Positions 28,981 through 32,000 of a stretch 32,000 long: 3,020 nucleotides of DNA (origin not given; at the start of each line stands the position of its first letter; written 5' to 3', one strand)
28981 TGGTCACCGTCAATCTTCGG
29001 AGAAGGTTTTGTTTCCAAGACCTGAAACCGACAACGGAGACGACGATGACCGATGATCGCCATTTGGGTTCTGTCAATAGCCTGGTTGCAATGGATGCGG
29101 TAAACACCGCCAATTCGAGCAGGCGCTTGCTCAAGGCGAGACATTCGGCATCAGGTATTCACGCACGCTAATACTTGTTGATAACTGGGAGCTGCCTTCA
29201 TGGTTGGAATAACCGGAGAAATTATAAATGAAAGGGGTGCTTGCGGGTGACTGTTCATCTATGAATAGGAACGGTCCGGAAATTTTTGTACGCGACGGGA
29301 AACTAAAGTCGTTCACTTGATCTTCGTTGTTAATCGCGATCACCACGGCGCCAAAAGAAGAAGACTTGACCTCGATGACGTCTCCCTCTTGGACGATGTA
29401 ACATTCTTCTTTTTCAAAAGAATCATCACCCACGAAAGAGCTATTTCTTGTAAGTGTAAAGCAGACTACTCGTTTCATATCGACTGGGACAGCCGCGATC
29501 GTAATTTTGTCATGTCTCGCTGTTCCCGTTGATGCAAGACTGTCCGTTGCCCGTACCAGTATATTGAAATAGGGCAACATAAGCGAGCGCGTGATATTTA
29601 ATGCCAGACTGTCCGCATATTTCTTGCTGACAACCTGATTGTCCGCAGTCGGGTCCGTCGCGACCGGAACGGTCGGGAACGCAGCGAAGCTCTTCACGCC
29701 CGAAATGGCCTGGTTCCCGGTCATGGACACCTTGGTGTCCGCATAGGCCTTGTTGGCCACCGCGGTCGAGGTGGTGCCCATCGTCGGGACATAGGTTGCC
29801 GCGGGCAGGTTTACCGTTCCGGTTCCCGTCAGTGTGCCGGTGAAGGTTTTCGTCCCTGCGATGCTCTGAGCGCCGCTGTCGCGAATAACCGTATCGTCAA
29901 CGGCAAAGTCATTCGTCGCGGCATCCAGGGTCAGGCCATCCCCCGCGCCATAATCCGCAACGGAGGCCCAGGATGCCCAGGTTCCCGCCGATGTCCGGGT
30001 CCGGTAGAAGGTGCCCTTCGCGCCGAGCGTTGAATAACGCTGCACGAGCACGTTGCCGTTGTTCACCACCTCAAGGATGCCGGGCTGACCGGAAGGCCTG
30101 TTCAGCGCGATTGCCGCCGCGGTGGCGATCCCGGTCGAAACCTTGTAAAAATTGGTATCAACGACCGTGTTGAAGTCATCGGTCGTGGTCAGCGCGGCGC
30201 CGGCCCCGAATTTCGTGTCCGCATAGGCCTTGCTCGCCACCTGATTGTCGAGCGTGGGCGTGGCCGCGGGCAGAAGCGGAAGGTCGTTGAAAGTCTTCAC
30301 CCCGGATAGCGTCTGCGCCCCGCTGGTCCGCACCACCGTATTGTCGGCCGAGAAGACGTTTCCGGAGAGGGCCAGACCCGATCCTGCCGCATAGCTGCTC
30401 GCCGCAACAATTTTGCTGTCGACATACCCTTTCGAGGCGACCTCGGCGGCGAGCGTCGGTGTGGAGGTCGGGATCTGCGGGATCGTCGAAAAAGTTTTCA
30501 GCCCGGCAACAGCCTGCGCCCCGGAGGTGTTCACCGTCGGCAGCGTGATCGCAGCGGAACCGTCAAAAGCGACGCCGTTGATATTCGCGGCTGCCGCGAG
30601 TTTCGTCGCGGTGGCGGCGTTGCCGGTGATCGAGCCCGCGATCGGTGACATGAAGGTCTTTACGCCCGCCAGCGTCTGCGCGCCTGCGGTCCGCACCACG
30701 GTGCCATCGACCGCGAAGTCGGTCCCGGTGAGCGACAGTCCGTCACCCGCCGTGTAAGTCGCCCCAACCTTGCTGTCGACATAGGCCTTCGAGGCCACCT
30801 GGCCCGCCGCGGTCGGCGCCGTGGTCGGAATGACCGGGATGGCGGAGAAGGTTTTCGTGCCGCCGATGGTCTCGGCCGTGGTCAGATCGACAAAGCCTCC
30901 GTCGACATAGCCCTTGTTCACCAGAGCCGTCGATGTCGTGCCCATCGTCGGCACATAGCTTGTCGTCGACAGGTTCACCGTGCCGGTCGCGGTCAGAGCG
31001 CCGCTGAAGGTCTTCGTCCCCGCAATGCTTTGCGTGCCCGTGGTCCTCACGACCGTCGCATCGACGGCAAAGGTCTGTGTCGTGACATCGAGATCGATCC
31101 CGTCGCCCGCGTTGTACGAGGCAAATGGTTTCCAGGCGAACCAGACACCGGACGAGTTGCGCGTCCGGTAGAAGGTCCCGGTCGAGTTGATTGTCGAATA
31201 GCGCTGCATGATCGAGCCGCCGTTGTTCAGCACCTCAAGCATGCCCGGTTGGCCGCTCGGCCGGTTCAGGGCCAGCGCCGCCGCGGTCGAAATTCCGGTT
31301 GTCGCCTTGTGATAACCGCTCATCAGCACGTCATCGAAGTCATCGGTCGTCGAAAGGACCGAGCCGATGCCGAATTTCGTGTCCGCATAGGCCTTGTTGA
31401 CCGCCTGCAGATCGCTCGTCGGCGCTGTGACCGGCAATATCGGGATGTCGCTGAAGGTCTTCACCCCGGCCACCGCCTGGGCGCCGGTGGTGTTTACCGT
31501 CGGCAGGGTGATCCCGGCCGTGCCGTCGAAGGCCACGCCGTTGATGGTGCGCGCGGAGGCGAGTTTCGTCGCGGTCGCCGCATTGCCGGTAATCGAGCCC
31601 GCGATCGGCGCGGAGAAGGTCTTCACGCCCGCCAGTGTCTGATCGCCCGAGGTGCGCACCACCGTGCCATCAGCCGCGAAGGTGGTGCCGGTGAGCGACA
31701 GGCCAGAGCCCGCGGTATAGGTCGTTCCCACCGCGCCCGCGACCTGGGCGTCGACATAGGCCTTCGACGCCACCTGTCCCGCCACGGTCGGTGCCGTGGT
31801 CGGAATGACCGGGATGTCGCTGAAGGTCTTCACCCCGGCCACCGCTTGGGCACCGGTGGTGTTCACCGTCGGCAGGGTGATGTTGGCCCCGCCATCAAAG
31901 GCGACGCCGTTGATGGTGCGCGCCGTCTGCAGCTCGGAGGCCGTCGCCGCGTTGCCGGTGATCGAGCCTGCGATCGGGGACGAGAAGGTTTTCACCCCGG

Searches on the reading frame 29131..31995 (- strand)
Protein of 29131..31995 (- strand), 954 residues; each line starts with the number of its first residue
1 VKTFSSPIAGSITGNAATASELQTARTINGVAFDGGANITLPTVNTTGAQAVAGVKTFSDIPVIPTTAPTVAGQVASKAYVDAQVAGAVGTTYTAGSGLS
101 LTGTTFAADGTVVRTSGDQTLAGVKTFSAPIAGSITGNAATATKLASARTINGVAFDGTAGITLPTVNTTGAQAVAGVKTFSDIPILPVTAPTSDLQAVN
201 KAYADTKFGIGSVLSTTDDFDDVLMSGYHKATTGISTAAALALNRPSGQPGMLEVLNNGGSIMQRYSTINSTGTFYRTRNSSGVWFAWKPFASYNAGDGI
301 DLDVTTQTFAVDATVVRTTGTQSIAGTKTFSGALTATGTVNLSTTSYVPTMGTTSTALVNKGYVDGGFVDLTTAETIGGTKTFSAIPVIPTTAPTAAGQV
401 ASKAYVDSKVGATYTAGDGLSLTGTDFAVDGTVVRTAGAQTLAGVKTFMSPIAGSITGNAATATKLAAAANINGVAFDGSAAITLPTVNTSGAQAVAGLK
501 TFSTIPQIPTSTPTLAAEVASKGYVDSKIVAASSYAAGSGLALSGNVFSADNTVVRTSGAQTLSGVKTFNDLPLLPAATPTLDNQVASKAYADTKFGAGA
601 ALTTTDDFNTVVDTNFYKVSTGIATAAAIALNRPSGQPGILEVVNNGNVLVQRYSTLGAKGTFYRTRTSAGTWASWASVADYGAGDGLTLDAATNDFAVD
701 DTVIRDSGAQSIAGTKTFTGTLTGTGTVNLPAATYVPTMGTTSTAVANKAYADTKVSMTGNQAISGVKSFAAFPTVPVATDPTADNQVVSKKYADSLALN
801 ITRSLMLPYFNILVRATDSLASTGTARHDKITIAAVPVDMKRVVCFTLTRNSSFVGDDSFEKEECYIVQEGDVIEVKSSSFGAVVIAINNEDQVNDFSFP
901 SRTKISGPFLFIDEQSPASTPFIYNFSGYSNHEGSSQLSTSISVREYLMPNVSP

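Call 14: search_protein_families(library=pfam, proteins=[window:29131-31995:-], max_evalue=0.001)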
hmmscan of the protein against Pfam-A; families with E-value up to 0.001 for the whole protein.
window:29131-31995:- (954 aa): 1 family
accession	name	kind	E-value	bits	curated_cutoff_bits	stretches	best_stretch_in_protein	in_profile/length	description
PF18338.7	BppL_N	-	1.7e-55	183.3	25.8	5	311-335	1-25/25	Lower baseplate protein N-terminal domain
